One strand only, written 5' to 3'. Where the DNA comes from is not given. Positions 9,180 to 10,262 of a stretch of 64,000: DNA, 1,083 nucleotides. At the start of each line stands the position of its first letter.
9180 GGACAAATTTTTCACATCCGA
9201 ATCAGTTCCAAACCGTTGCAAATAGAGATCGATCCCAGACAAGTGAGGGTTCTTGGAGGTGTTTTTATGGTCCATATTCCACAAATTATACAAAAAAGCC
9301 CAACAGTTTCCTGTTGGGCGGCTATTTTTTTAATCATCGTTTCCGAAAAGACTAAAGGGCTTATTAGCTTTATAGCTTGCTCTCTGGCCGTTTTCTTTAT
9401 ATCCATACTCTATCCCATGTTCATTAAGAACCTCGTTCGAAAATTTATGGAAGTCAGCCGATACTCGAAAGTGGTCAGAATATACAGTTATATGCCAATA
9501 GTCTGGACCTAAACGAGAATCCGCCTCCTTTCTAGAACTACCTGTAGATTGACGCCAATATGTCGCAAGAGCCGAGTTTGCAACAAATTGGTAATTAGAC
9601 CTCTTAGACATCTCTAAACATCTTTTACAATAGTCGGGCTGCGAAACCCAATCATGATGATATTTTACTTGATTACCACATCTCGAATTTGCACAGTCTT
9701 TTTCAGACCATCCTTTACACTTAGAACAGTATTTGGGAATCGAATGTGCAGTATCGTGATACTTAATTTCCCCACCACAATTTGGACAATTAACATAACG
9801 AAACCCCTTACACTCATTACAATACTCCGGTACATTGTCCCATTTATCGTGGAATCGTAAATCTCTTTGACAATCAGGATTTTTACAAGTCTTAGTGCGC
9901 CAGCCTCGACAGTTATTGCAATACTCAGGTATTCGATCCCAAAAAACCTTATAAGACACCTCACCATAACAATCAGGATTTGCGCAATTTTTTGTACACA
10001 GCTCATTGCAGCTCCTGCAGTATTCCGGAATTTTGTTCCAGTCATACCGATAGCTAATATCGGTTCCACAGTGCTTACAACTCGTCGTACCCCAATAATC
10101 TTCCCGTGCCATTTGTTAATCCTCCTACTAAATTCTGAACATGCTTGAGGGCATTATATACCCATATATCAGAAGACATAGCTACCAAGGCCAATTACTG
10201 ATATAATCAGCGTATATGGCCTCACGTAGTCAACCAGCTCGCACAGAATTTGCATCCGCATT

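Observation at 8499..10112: Low-GC two-gene cassette between the DnaJ-like gene and nusA: five tandem zinc ribbons plus an unknown partner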

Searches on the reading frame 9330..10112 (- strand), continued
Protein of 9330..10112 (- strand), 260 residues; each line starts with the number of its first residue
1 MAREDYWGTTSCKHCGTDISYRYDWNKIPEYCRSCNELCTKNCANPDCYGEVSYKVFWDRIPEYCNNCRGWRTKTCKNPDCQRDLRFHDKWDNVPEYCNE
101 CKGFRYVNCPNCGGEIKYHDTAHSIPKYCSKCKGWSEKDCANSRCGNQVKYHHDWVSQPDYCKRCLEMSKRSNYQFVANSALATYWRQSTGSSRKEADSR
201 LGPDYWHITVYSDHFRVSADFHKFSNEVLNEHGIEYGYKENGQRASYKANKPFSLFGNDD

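Call 72: search_protein_families(library=pfam, proteins=[L005:11839-16722:-, L005:7016-9037:+, L013:2407-2784:+, L013:2801-3058:+, L014:292-732:-, L015:2480-2737:+, L009:2741-3229:+, L008:10882-11118:-, L008:11155-12504:-, L013:1958-2326:+], max_evalue=0.001)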
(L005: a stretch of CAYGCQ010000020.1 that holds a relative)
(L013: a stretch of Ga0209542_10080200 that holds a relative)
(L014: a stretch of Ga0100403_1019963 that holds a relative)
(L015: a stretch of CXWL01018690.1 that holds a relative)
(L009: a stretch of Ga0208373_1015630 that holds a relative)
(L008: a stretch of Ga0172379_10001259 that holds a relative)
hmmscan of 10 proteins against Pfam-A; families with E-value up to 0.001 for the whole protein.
L005:11839-16722:- (1627 aa): 1 family
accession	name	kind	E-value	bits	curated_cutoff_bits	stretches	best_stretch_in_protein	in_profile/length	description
PF01435.24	Peptidase_M48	-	3.5e-12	47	20.3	1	118-200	11-99/186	Peptidase family M48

L005:7016-9037:+ (674 aa): 8 families
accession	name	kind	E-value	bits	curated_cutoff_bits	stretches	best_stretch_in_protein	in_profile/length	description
PF00271.37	Helicase_C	-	5.5e-13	49.6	23.5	1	237-362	4-109/110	Helicase conserved C-terminal domain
PF00270.35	DEAD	-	2.5e-10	40.8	26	1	32-193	3-163/167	DEAD/DEAH box helicase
PF21010.2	HA2_C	-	7.2e-10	39.7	21.3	1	453-515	1-75/77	Helicase associated domain (HA2), ratchet-like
PF04408.29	HA2_N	-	3.9e-06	27.2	21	1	424-450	1-27/29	Helicase associated domain (HA2), winged-helix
PF13245.12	AAA_19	-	3.3e-05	24.5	25.1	1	33-174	1-118/134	AAA domain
PF07717.22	OB_NTP_bind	-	3.3e-05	24.4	29.5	1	579-652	2-75/83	Oligonucleotide/oligosaccharide-binding (OB)-fold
PF04851.21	ResIII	-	5.7e-05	23.5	22.5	1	32-156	7-138/164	Type III restriction enzyme, res subunit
PF01580.24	FtsK_SpoIIIE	-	0.00047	20.1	24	0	20-66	14-61/221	FtsK/SpoIIIE family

L013:2407-2784:+ (126 aa): 0 families

L013:2801-3058:+ (86 aa): 0 families

L014:292-732:- (146 aa): 1 family
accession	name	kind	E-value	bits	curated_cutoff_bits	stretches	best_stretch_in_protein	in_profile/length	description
PF13274.11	SocA_Panacea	-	6.5e-21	75.8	25.7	1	29-123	1-112/113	Antitoxin SocA-like, Panacea domain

L015:2480-2737:+ (86 aa): 1 family
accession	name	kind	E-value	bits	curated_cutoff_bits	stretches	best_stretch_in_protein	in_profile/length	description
PF15738.11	YafQ_toxin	-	1.8e-06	28.6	30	1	2-82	2-84/88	Bacterial toxin of type II toxin-antitoxin system, YafQ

L009:2741-3229:+ (163 aa): 1 family
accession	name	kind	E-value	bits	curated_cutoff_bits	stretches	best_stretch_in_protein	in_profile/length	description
PF01797.21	Y1_Tnp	-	1e-27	97.1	23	1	30-149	2-121/121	Transposase IS200 like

L008:10882-11118:- (78 aa): 1 family
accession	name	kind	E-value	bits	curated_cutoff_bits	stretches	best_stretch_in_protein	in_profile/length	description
PF09954.14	DUF2188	-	1.9e-19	70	22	1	3-64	1-62/62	Uncharacterized protein conserved in bacteria (DUF2188)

L008:11155-12504:- (449 aa): 10 families
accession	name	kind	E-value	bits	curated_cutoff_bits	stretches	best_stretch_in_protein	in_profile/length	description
PF05970.20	PIF1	-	3.6e-36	125.3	25.9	1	35-235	2-219/223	PIF1-like helicase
PF13604.12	AAA_30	-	5.1e-16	59.4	27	1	36-238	3-177/191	AAA domain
PF13245.12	AAA_19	-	2.4e-12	47.6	25.1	1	49-175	10-132/134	AAA domain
PF13401.12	AAA_22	-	1.2e-08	35.8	27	1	49-172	4-126/130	AAA domain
PF01443.25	Viral_helicase1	-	3.4e-08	34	21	0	373-421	178-222/228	Viral superfamily 1 RNA helicase core domain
PF02689.20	Herpes_Helicase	-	3.7e-08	32.3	27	1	372-421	720-770/808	Helicase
PF13538.12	UvrD_C_2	-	1.5e-06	28.4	27.4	1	381-420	1-46/52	UvrD-like helicase C-terminal domain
PF21530.3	Pif1_2B_dom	-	3.3e-06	27.1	23.9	1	296-328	11-44/47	DNA helicase Pif1, 2B domain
PF13086.12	AAA_11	-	2e-05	25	27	0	36-92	3-69/257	AAA domain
PF13191.12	AAA_16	-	0.0007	20.6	32.6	0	43-80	16-55/167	AAA ATPase domain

L013:1958-2326:+ (123 aa): 0 families
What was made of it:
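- On Known anti-phage defence systems (PADLOC-DB v2): Short loci show SocA/Panacea, YafQ and IS200 (call 72).
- Toxin-antitoxin or IS genes lie next to some family members: SocA/Panacea, YafQ and an IS200 transposase (call 72). Toxin-antitoxin genes lie nearby in L013-L015 (call 72).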

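Call 87: search_protein_families(library=padloc, proteins=[L005:9992-10837:+, L006:4735-5571:+, L008:9701-10462:+, L009:1777-2655:+, L012:255-974:+, L017:6951-7817:+, L005:10902-11270:+, L006:5626-5997:+, L008:10514-10882:+, L017:7855-8235:+], max_evalue=0.1)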
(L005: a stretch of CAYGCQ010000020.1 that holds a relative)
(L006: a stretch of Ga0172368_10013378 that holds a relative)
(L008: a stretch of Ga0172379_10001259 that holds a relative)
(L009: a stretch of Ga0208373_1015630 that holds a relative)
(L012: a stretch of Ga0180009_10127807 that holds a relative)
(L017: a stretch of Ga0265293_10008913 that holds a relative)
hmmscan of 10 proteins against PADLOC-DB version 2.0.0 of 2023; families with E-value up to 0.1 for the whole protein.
L005:9992-10837:+ (282 aa): 0 families

L006:4735-5571:+ (279 aa): 0 families

L008:9701-10462:+ (254 aa): 0 families

L009:1777-2655:+ (293 aa): 0 families

L012:255-974:+ (240 aa): 0 families

L017:6951-7817:+ (289 aa): 0 families

L005:10902-11270:+ (123 aa): 0 families

L006:5626-5997:+ (124 aa): 0 families

L008:10514-10882:+ (123 aa): 0 families

L017:7855-8235:+ (127 aa): 0 families

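Call 92: fold_search(model_id=the predicted structure, library=viral)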
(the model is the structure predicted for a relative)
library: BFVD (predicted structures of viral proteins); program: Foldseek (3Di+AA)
matches with E <= 10: 304; with E <= 0.001: 2
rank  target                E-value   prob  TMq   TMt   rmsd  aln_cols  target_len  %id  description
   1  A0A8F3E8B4            4.5e-05  0.96  0.15  0.13  29.6       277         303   14  HNH endonuclease [Microbacterium phage Honk]
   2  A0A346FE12            1.4e-04  0.96  0.14  0.15  28.0       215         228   13  (no name in the UniProt tables at hand)
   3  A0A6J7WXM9            4.0e-03  0.47  0.12  0.10  20.0       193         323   16  HNH nuclease domain-containing protein [uncultured Caudovirales phage]
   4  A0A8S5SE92            5.1e-03  0.54  0.14  0.13  40.8       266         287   15  Transcriptional repressor CTCF/DNA Complex factor zinc finger protein-DNA [Caudovirales sp. ctrNG92]
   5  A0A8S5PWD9            7.6e-03  0.69  0.13  0.09  18.9       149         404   18  Putative transcriptional regulator [Myoviridae sp. ctWiL39]
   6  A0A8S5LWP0            8.1e-03  0.47  0.10  0.11  20.0       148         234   20  Thaumarchaeal output domain 1 [Siphoviridae sp. ct3pR10]
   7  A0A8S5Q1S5            8.6e-03  0.66  0.14  0.12  12.8       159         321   19  Transcriptional repressor CTCF/DNA Complex factor zinc finger protein-DNA [Siphoviridae sp. ctLqe90]
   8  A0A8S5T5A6            1.2e-02  0.63  0.14  0.13  25.2       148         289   20  Thaumarchaeal output domain 1 [Siphoviridae sp. ctL7J9]
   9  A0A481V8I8            1.5e-02  0.93  0.17  0.17   7.3       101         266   23  Zinc-finger domain protein [Halobacterium phage ChaoS9]
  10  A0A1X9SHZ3            3.7e-02  0.51  0.12  0.14  12.2       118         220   18  HNH protein [Lactococcus phage AM12]
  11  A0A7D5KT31            4.1e-02  0.33  0.13  0.15  19.9       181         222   18  (no name in the UniProt tables at hand)
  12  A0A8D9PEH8            5.2e-02  0.97  0.14  0.18  10.1        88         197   17  Uncharacterized protein [Bacteriophage sp.]
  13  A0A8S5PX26            5.2e-02  0.38  0.15  0.08  28.1       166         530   14  GIY-YIG nuclease superfamily protein [Myoviridae sp. ctgsk7]
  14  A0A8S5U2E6            5.5e-02  0.85  0.14  0.21  12.3        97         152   15  Restriction endonuclease [Siphoviridae sp. ctqzz19]
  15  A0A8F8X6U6            5.9e-02  0.57  0.13  0.24  10.5       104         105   20  (no name in the UniProt tables at hand)
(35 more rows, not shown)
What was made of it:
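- Closest known: Phage proteins with zinc-finger arrays annotated as HNH endonucleases. Same: Foldseek matched the beads-on-a-string ribbon array locally (E 4.5e-5, probability 0.96; call 92).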

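Call 93: search_dna_similar(query=window:9330-10112:-, collection=phages, mode=protein, max_evalue=0.01, max_rows=15)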
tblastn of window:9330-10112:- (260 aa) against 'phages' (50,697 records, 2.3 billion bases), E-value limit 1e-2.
No match.
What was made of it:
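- Closest known: Phage proteins with zinc-finger arrays annotated as HNH endonucleases. Different: There is no sequence similarity to any phage genome (call 93) and no HNH motif in A.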

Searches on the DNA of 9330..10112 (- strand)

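Call 22: search_rna_families(sources=[L005, L001, L002], threshold=gathering)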
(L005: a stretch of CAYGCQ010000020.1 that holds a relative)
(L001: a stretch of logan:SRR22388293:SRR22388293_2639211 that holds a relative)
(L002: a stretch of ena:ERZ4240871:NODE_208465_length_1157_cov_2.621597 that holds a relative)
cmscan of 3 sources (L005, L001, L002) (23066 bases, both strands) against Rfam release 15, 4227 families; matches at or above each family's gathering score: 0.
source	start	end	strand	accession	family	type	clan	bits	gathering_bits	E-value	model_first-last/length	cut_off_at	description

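Call 65: search_rna_families(source=L005, start=8900, end=12000, threshold=evalue, max_evalue=5)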
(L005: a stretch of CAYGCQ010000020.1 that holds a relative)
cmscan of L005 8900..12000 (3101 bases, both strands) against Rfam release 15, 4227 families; matches with E-value up to 5: 6.
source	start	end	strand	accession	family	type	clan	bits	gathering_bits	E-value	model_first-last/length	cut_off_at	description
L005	9320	9353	-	RF02075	STnc230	Gene; sRNA;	-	24.9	50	1.3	46-78/83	no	Enterobacterial sRNA STnc230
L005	11732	11805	+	RF04053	mir-95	Gene; miRNA;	-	22.3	67.5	0.48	1-79/79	no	mir-95 microRNA precursor family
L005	11721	11802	-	RF00973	mir-597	Gene; miRNA;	-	21.1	100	0.88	1-97/97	no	mir-597 microRNA precursor family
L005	9443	9467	+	RF01356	CRISPR-DR28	Gene; CRISPR;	-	20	35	3.3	1-24/24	no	CRISPR RNA direct repeat element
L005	9732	9804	-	RF00906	MIR1120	Gene; miRNA;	-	19.7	86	1.9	1-87/87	no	MIR1120/MIR1122 microRNA precursor family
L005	9155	9221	-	RF03743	MIR7696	Gene; miRNA;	-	18.8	83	4.8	1-88/88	no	MIR7696 microRNA precursor family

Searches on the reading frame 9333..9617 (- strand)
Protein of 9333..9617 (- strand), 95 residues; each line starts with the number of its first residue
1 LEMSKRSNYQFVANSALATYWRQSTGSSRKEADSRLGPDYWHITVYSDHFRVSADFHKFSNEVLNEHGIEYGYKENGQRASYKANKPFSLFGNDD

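Call 60: search_solved_structures(query=A8, max_evalue=10, show_alignments=2)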
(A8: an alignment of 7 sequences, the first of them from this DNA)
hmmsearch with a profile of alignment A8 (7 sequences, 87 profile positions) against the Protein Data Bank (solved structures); distinct sequences matched with E-value up to 10: 11.
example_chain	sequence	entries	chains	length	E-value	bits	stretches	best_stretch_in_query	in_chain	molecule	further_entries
4hnz_A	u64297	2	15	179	0.13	15.7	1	48-73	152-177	HslVU complex proteolytic subunit, putative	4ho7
1yr1_A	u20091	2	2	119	0.64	13.5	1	41-65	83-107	cell-division initiation protein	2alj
4cis_A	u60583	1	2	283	0.86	13.1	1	37-61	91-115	FORMAMIDOPYRIMIDIN DNA GLYCOSYLASE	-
6rnr_A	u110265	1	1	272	1.6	12.3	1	37-61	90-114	Formamidopyrimidine-DNA glycosylase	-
6h0s_A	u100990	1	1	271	1.7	12.2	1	37-61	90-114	Formamidopyrimidine-DNA glycosylase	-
4pcz_A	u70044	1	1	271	1.7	12.2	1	37-61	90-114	Formamidopyrimidine-DNA glycosylase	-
4pd2_A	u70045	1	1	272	1.7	12.1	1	37-61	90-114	Formamidopyrimidine-DNA glycosylase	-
1kfv_A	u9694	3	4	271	1.8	12.1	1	37-61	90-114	Formamido-pyrimidine DNA glycosylase | Formamidopyrimidine-DNA glycosylase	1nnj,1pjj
1pji_A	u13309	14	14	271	1.8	12.1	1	37-61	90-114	Formamidopyrimidine-DNA glycosylase | DNA glycosylase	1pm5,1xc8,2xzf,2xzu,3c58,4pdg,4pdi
1tdz_A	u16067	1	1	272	1.8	12.1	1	37-61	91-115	formamidopyrimidine-DNA glycosylase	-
6fl1_A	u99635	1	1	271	1.8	12.1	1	37-61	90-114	Formamidopyrimidine-DNA glycosylase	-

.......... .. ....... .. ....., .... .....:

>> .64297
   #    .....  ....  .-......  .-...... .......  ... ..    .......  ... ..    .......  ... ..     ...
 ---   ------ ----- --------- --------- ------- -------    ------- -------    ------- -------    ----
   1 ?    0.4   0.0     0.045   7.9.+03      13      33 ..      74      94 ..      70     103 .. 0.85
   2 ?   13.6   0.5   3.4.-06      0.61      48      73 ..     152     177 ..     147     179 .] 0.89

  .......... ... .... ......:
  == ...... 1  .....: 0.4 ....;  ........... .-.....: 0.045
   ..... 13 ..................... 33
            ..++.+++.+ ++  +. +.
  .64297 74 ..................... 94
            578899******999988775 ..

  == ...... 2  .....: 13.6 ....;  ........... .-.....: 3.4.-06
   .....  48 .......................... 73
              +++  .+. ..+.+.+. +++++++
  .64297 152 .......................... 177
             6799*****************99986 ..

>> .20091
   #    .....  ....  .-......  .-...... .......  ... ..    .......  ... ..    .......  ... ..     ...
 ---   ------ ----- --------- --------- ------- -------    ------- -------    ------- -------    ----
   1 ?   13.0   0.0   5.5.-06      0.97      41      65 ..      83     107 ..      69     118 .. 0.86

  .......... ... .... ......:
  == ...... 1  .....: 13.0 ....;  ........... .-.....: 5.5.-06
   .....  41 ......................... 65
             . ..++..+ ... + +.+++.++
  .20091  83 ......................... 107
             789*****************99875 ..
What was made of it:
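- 9333..9617 (-): C-terminal tail of A (aa 166-260), of 'type 1'. Motifs: WH(I/V)T, (H/R)VS-x-(D/N), KFS, HG, Y-x-Y-x2-G. No PDB sequence match was found (call 60).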

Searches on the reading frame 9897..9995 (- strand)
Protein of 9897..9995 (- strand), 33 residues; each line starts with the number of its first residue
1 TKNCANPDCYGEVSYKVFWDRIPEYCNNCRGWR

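Call 59: search_solved_structures(query=A7, max_evalue=10, show_alignments=3)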
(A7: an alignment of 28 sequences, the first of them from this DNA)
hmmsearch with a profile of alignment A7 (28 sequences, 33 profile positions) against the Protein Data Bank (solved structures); distinct sequences matched with E-value up to 10: 2.
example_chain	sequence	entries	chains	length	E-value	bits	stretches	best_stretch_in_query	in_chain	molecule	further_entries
3flo_B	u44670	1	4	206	0.2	14.9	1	2-17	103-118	DNA polymerase alpha catalytic subunit A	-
2dlk_A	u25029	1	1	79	0.23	14.8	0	3-25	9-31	novel protein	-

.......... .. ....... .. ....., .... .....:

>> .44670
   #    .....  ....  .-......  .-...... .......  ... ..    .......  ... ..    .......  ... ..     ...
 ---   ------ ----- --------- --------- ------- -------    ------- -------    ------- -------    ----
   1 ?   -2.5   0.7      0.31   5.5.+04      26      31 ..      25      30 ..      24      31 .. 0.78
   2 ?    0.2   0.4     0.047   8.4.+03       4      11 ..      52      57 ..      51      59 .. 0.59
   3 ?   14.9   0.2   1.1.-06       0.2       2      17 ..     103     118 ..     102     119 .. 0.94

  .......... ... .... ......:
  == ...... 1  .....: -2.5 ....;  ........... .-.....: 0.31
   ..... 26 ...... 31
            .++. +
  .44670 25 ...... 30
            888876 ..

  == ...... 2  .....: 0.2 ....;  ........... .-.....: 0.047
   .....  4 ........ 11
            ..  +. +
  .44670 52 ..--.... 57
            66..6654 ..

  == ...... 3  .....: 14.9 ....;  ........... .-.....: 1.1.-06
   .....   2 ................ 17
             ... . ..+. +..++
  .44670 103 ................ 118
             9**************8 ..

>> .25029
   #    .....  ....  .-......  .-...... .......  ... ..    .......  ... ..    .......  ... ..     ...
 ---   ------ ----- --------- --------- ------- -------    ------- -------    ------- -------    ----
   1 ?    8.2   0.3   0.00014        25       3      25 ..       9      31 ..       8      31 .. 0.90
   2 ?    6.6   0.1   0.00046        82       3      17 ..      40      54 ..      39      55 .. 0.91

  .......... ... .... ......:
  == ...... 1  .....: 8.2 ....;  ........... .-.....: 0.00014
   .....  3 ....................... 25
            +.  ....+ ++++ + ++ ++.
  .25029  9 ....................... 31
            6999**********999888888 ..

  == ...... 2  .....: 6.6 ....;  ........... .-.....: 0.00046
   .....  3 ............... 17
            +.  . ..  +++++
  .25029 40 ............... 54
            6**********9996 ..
